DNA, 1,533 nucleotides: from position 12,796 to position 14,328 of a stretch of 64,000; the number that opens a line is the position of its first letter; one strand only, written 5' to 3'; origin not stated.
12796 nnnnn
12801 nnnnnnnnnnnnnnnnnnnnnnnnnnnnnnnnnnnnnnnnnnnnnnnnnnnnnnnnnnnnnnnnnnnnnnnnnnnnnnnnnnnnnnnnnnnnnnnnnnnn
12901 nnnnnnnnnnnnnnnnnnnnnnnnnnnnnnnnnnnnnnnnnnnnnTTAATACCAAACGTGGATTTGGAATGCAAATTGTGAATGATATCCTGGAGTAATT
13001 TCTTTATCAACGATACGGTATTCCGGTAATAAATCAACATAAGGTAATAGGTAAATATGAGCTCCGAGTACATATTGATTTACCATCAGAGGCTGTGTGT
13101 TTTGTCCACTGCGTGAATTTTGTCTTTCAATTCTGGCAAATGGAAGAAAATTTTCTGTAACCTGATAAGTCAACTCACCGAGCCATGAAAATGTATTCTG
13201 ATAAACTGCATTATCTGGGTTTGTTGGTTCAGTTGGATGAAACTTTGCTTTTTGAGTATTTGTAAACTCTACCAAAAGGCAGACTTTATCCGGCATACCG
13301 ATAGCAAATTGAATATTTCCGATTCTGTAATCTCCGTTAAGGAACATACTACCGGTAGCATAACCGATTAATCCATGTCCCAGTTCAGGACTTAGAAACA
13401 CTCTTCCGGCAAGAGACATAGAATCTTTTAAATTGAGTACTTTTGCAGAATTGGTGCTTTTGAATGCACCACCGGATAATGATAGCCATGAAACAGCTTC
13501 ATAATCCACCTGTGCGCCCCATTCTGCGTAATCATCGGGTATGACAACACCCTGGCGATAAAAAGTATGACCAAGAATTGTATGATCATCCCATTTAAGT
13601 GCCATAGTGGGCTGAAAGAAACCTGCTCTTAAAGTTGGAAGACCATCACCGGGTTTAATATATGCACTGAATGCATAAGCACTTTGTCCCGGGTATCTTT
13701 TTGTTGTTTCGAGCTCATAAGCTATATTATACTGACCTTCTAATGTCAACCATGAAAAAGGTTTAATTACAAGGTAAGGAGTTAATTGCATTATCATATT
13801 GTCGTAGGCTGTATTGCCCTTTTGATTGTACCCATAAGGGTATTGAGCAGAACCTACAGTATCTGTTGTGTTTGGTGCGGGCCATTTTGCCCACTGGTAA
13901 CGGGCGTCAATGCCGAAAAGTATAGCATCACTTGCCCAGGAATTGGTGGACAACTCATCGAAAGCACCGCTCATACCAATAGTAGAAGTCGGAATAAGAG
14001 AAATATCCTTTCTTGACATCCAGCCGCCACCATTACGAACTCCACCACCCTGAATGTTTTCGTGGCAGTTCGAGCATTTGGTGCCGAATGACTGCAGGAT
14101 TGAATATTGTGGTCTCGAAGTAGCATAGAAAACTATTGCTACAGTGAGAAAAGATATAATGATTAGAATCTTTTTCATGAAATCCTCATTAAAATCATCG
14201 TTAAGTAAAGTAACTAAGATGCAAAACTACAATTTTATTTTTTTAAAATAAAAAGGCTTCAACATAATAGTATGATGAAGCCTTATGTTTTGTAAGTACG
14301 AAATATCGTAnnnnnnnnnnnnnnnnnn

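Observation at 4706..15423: Complete candidate envelope-spanning electron conduit: 48 heme-c motifs, three quinol-oxidising routes and a cytochrome-porin in one island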

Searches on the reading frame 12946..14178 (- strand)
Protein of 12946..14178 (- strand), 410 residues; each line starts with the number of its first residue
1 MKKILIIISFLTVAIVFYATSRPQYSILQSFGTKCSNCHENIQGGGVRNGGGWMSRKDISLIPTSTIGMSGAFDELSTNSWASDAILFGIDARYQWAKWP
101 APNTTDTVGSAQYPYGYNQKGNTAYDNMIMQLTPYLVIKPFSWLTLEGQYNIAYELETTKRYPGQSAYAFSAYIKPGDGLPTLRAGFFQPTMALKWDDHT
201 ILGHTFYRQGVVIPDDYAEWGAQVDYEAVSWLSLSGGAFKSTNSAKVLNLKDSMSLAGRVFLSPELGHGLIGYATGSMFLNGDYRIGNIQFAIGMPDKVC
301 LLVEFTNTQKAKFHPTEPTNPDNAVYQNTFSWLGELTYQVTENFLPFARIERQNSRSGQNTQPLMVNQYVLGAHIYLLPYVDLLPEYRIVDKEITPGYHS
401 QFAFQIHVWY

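Call 5: search_protein_families(library=pfam, proteins=[window:12946-14178:-], max_evalue=0.01)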
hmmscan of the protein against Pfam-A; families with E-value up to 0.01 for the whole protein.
window:12946-14178:- (410 aa): 0 families

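Call 6: search_protein_families(library=ncbifam, proteins=[window:12946-14178:-], max_evalue=0.01)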
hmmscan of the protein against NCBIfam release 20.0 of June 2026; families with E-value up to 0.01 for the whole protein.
window:12946-14178:- (410 aa): 0 families

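Call 8: find_encoding_contigs(protein=window:12946-14178:-, flank=10000, max_places=6)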
Protein window:12946-14178:- (410 aa): 16 contigs read that carry it; 6 places shown.
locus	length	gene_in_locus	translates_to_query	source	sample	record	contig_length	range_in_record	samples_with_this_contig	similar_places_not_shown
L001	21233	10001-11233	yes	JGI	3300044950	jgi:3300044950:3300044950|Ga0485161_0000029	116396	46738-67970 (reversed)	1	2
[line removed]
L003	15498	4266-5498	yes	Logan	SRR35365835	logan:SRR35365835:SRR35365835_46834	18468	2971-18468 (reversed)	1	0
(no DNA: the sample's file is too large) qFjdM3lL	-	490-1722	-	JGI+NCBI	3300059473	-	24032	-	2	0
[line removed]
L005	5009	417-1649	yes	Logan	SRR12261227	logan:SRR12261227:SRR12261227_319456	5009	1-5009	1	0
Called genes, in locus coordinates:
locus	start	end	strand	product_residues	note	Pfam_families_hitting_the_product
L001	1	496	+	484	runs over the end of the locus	PF01026:TatD_DNase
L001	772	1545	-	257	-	PF09976:TPR_21 (faint), PF13174:TPR_6 (faint), PF13525:YfiO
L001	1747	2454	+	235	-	PF10108:DNA_pol_B_exo2, PF13482:RNase_H_2 (weak)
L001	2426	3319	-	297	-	PF03631:Virul_fac_BrkB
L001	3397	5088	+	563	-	PF13205:Big_5, PF09912:DUF2141 (faint)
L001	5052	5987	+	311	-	PF05235:CHAD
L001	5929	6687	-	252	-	PF12895:ANAPC3 (faint), PF00515:TPR_1 (faint), PF07719:TPR_2 (faint), PF13414:TPR_11 (weak), PF13432:TPR_16 (weak), PF08239:SH3_3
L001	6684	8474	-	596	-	PF13584:BatD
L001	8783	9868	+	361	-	PF09699:Paired_CXXCH_1 (faint), PF22113:Mtrc-MtrF_II-IV_dom (faint)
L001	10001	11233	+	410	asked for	-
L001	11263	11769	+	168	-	-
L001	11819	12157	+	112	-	-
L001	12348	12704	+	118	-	PF00034:Cytochrom_C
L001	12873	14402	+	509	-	PF02085:Cytochrom_CIII (faint), PF03264:Cytochrom_NNT (faint), PF09699:Paired_CXXCH_1 (faint), PF14522:Cytochrome_C7 (faint), PF14537:Cytochrom_c3_2 (faint), PF22678:Cytochrom_c_NrfB-like (faint)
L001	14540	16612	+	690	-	PF01292:Ni_hydr_CYTB, PF03264:Cytochrom_NNT, PF14522:Cytochrome_C7 (faint)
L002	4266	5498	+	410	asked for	-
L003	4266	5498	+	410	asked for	-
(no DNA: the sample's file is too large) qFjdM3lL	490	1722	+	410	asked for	-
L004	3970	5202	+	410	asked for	-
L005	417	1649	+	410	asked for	-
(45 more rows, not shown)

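Call 12: find_homologous_proteins(query=window:12946-14178:-, max_evalue=0.001)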
Query window:12946-14178:- (410 aa): 87 proteins with E <= 0.001 among 2469 candidates.
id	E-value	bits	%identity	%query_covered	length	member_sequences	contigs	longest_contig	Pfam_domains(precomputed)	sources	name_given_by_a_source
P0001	4.6e-253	858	87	100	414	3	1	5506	-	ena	-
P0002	3.6e-221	753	76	100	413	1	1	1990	-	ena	-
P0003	7.1e-128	445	51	100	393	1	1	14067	-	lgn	-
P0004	1.9e-126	441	53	100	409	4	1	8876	-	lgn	-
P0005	4.3e-121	423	49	100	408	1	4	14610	-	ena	-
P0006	5.4e-119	416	49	100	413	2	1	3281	-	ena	-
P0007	1.0e-117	412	50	100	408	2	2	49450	-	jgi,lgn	jgi:hypothetical protein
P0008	2.5e-117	411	50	100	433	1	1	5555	-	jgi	-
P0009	3.1e-115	404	48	95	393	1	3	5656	-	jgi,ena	-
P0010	7.2e-112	393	47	100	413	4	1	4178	-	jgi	jgi:hypothetical protein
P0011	7.6e-112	393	47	100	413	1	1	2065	-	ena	-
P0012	3.7e-110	387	47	100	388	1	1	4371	-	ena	-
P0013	9.0e-107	376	46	99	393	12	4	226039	-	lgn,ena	-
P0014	5.1e-104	367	48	95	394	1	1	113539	-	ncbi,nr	ncbi:MAG: hypothetical protein N2517_04720 [Ignavibacteria bacterium]|nr:hypothetical protein [Ignav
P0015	2.9e-102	361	45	100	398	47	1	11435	-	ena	-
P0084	1.5e-40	158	30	99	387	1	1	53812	-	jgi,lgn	-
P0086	1.4e-36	145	30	96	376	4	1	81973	-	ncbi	-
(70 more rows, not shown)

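Call 15: find_related_loci(query=A1, collection=genome_contigs, flank=10000)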
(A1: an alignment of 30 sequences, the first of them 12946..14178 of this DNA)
Query A1 (410 aa) in genome_contigs; peptide patterns used: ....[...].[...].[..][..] (x = any residue, [..] = any of these).
66 stretches matched a pattern; 47 encode a relative of the query (tblastn E <= 1e-3); 47 distinct loci.
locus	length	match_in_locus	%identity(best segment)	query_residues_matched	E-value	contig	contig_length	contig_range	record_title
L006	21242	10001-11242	90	1-410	0e+0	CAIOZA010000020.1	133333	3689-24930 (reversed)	MAG: uncultured Ignavibacteria bacterium isolate KTt_bin-1687 genome assembly, contig: bin-1687:020/148, whole genome sh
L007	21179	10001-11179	45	1-410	2e-118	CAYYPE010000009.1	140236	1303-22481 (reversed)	MAG TPA_asm: uncultured Hyphomicrobiales bacterium isolate binchicken_co58_170 genome assembly, contig: NODE_94_length_1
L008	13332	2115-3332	44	1-410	3e-115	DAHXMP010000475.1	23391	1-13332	MAG TPA_asm: Bacteroidetes bacterium isolate clean1621 k141_1928524, whole genome shotgun sequence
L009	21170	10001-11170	46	6-410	6e-114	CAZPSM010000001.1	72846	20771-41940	MAG TPA_asm: uncultured Hyphomicrobiales bacterium isolate binchicken_co135_216 genome assembly, contig: NODE_832_length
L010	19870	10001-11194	45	1-410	3e-113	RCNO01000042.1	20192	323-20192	MAG: Bacteroidetes/Chlorobi group bacterium MS-B_bin-24 MS_under00379, whole genome shotgun sequence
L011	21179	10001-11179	46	1-410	2e-113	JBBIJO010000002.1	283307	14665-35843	MAG: Ignavibacteria bacterium isolate RSF170216_bin_164 NODE_32_length_283307_cov_19.081027, whole genome shotgun sequen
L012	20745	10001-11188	46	1-410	2e-111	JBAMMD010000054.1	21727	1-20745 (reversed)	MAG: Candidatus Kapaibacterium sp. isolate MAG22 ExploCarb_3808S_S2_620_length_21727_cov_14, whole genome shotgun sequen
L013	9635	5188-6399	44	1-410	2e-111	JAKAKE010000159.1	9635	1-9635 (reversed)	MAG: Bacteroidetes bacterium isolate WY4.bin46 NODE_9113_length_9635_cov_1.785654, whole genome shotgun sequence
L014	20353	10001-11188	46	1-410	5e-111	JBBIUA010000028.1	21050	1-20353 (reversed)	MAG: Ignavibacteria bacterium isolate QNF170220_bin_42 NODE_2069_length_21050_cov_2.23032, whole genome shotgun sequence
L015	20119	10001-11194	45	2-410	2e-110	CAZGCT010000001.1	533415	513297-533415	MAG TPA_asm: uncultured Hyphomicrobiales bacterium isolate binchicken_co40_53 genome assembly, contig: NODE_7_length_533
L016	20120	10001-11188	44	1-410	1e-109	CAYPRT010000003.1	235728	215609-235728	MAG TPA_asm: uncultured Hyphomicrobiales bacterium isolate binchicken_co30_98 genome assembly, contig: NODE_53_length_23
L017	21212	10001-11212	44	1-410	2e-109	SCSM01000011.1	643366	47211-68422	MAG: Bacteroidetes bacterium isolate FW215_bin.12 FW215_bin.12-27882, whole genome shotgun sequence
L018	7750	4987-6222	45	1-410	1e-107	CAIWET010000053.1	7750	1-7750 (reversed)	MAG: uncultured Ignavibacteria bacterium isolate Loclat_bin-16206 genome assembly, contig: bin-16206:053/654, whole geno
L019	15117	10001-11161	44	19-410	2e-107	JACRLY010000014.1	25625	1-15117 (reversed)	MAG: Ignavibacteriae bacterium isolate NC_groundwater_1893_Pr3_B-0.1um_34_8 SR2-18-B1_coassembly_96411, whole genome sho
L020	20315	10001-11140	45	20-410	3e-107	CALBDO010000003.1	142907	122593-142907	MAG: Candidatus Kapabacteria bacterium isolate R1_Bin_METABAT__89_1 genome assembly, contig: c_000002268357, whole genom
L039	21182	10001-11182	33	10-410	5e-61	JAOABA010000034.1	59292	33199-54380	MAG: Candidatus Kapaibacterium sp. isolate SKW166 k141_1246490, whole genome shotgun sequence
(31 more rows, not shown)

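Call 22: predict_structure(alignment_id=A1)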
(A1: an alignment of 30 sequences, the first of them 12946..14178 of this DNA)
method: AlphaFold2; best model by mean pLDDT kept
length: 410 residues; sequences in the alignment: 30
mean_pLDDT: 81.7   pTM: 0.80
mean pLDDT of the five models: 81.7, 80.2, 79.8, 79.0, 78.2
residues with pLDDT >= 90: 179; 70-90: 157; 50-70: 41; < 50: 33
segments of 3 or more residues with pLDDT < 50: 21-33, 104-120
pLDDT, mean of each block of 10 residues (from residue 1): 89 74 40 59 67 79 93 85 90 87 44 42 81 93 94 88 87 95 94 68 75 85 92 93 81 91 84 90 89 84 91 55 69 93 93 84 89 93 94 86 90
secondary structure, 60 per line:
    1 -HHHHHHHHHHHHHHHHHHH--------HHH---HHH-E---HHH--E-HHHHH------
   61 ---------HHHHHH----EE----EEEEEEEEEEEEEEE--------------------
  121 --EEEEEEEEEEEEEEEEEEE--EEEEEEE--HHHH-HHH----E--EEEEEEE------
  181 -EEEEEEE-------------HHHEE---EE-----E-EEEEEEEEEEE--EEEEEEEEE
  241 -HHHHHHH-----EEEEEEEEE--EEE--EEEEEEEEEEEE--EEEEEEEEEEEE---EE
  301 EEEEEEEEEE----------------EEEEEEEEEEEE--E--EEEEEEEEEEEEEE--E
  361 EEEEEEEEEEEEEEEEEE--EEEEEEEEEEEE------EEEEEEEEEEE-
elements in order: H2-20 H50-54 H70-75 E86-100 E123-141 E144-150 H153-156 E168-174 E182-188 E219-229 E232-240 H242-248 E254-262 E265-267 E270-281 E284-295 E299-310 E327-338 E344-357 E360-378 E381-392 E399-409

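Call 26: fold_search(model_id=the predicted structure, library=pdb)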
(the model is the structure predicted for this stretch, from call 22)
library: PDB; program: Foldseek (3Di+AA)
matches with E <= 10: 915; with E <= 0.001: 218
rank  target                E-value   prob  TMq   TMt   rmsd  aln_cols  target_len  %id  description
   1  5mdq_A                1.0e-10  1.00  0.52  0.59   9.4       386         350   11  Crystal structure of outer membrane expressed Chitoporin VhChip from Vibrio harveyi (released 2017-12-20)
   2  5mdo_A                2.1e-10  1.00  0.53  0.63   6.4       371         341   10  Crystal structure of in vitro folded Chitoporin VhChip from Vibrio harveyi (crystal form I) (released 2017-12-20)
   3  3wi4                  4.4e-10  1.00  0.51  0.65   6.6       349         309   11  Crystal structure of wild-type PorB from Neisseria meningitidis serogroup B (released 2014-01-01)
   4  7de8                  5.2e-10  1.00  0.49  0.57   7.2       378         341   12  Crystal Structure of outer membrane protein PorB with G103K mutations from Neisseria meningitidis W135 (released 2021-03-31)
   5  3a2s_X                7.6e-10  1.00  0.49  0.57   6.8       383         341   12  Crystal Structure of outer membrane protein PorB from Neisseria meningitidis in complex with sucrose (released 2010-04-07)
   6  2o4v_A                8.4e-10  1.00  0.56  0.56   4.9       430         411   10  An arginine ladder in OprP mediates phosphate specific transfer across the outer membrane (released 2006-12-26)
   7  4aui_A                8.9e-10  1.00  0.51  0.65   6.4       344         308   12  STRUCTURE AND FUNCTION OF THE PORB PORIN FROM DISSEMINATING N. GONORRHOEAE (released 2012-10-10)
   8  7eqm_A                1.2e-09  1.00  0.51  0.62   6.4       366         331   11  Apo Truncated VhChiP (Delta 1-19) (released 2022-08-10)
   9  8wv0_B                2.2e-09  1.00  0.48  0.58   6.8       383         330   12  Outer membrane porin of Burkholderia pseudomallei (BpsOmp38) (released 2024-10-30)
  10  3wi5                  3.4e-09  1.00  0.49  0.62   6.5       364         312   12  Crystal structure of the Loop 7 mutant PorB from Neisseria meningitidis serogroup B (released 2014-01-01)
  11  4rjx                  3.6e-09  1.00  0.54  0.52   6.2       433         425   10  Crystal structure of the OprO mutant protein F62Y/D114Y (released 2015-10-21)
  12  6ehe                  5.2e-09  1.00  0.52  0.68   5.9       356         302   12  OmpTdeltaL8 (loop L8 deletion mutant of OmpT), an outer membrane protein of Vibrio cholerae (released 2018-04-25)
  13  5ldt_A                9.5e-09  1.00  0.43  0.43  10.4       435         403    8  Crystal Structures of MOMP from Campylobacter jejuni (released 2016-10-26)
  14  3t24_A                1.5e-08  1.00  0.43  0.46   8.7       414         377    9  Crystal structure of Pseudomonas aeruginosa OpdQ (released 2012-02-08)
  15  6ehd                  1.7e-08  1.00  0.48  0.59   7.1       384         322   11  OmpT (in-vitro folded), an outer membrane protein of Vibrio cholerae (released 2018-04-25)
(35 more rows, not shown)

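Call 38: search_protein_families(library=pfam, proteins=[L017:12131-14212:+, L017:11256-11624:+, L017:14283-15533:+, L017:7083-8420:+, L039:9450-9983:+, L039:11626-12297:+, L039:12452-12922:+, L017:6003-6995:+, L017:4957-6006:+], max_evalue=0.001)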
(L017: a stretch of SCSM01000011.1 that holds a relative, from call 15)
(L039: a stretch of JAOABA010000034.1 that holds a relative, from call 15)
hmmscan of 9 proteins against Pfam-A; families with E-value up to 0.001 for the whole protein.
L017:12131-14212:+ (693 aa): 1 family
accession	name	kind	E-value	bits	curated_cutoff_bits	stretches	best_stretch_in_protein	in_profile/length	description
PF00291.31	PALP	-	8.4e-19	68.4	35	1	387-683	13-295/295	Pyridoxal-phosphate dependent enzyme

L017:11256-11624:+ (122 aa): 0 families

L017:14283-15533:+ (416 aa): 4 families
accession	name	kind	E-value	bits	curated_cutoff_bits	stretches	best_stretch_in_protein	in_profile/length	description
PF18962.6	Por_Secre_tail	-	3.5e-16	59.7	27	1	338-407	1-68/75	Secretion system C-terminal sorting domain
PF15902.12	Sortilin-Vps10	-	1.7e-10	40.7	33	0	153-208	3-58/446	Sortilin, neurotensin receptor 3,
PF02012.26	BNR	-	6.9e-09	34.8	27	0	275-283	2-10/12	BNR/Asp-box repeat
PF14870.12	PSII_BNR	-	0.00019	21.2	27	0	51-287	32-270/303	Photosynthesis system II assembly factor YCF48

L017:7083-8420:+ (445 aa): 1 family
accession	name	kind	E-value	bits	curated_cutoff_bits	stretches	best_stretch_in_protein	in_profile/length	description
PF06452.16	CBM9_1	-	1.2e-05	25.8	23.4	1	226-418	19-182/185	Carbohydrate family 9 binding domain-like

L039:9450-9983:+ (177 aa): 1 family
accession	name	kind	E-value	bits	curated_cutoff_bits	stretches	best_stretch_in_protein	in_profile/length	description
PF16694.10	Cytochrome_P460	-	9.1e-10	39.4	27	1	69-176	19-125/125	Cytochrome P460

L039:11626-12297:+ (223 aa): 1 family
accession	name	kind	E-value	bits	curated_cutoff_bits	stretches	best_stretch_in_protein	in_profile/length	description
PF04264.18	YceI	-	8.3e-24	85.1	23.7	1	66-217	28-147/150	YceI-like domain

L039:12452-12922:+ (156 aa): 1 family
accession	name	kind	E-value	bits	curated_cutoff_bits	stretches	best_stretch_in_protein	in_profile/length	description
PF00355.32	Rieske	-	4.6e-11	42.9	20.3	1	64-133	14-83/88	Rieske [2Fe-2S] domain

L017:6003-6995:+ (330 aa): 1 family
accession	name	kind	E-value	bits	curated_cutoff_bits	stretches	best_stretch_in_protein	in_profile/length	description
PF00294.29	PfkB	-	5.8e-53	180.6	25.8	1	56-317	29-297/302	pfkB family carbohydrate kinase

L017:4957-6006:+ (349 aa): 5 families
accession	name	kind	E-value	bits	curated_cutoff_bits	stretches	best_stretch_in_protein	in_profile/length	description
PF07478.18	Dala_Dala_lig_C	-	2.6e-55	187.5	24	1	134-333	2-204/204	D-ala D-ala ligase C-terminus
PF01820.27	Dala_Dala_lig_N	-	6e-24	85.3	34.6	1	2-116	1-121/121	D-ala D-ala ligase N-terminus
PF14397.11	ATPgrasp_ST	-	9.6e-07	28.7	31.4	0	126-205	21-99/278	Sugar-transfer associated ATP-grasp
PF02655.19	ATP-grasp_3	-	1.5e-06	28.8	23.2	1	126-303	3-155/160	ATP-grasp domain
PF13535.11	ATP-grasp_4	-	0.00022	21.3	27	1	168-304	4-151/160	ATP-grasp domain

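Call 41: search_protein_representatives(alignment_id=A1)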
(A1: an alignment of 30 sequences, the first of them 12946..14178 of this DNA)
Query: 30 sequences, 395 profile positions. Proteins with E-value up to 0.001 (for the whole library): 575; up to 1e-10: 235; up to 1e-30: 134. The best 150 are listed.
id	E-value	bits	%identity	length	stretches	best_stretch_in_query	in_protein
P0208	4.4e-164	562.5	-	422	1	1-395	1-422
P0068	1.9e-158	544.0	-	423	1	1-395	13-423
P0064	1.3e-156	538.0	-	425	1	1-395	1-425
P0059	5.4e-155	532.6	-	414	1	2-395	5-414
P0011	3.1e-147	507.1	-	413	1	1-395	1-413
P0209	3.6e-146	503.5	-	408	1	2-395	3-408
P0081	6.8e-146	502.7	-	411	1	1-395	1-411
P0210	1.2e-142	491.9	-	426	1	1-395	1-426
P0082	2.7e-141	487.5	-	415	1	1-395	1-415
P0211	1.2e-131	455.7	-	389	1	1-395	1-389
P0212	1.2e-130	452.4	-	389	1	3-395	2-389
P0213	3.0e-129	447.9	-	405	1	1-395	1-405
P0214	1.7e-125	435.5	-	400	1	5-395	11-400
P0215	7.0e-121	420.3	-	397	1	1-395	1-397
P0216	1.3e-119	416.2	-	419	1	5-395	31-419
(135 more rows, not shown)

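Call 64: search_protein_families(library=pfam, alignment_id=A1, max_evalue=1)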
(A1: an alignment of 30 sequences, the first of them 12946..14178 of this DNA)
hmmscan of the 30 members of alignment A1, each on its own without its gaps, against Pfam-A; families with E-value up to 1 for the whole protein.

A. member 1, window:12946-14178:- (410 aa): 0 families

B. families by the number of members that match (of 30 scanned): 8 families
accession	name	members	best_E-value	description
PF13505.12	OMP_b-brl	3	0.015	Outer membrane protein beta-barrel domain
PF13442.11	Cytochrome_CBB3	2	0.15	Cytochrome C oxidase, cbb3-type, subunit III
PF20373.3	DUF6668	1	0.047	Family of unknown function (DUF6668)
PF02213.21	GYF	1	0.07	GYF domain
PF11912.13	CfaA_B_C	1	0.1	Counting factor-associated protein A/B/C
PF18251.7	Defensin_5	1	0.17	Fungal defensin Copsin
PF00130.28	C1_1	1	0.2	Phorbol esters/diacylglycerol binding domain (C1 domain)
PF00976.23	ACTH_domain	1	0.24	Corticotropin ACTH domain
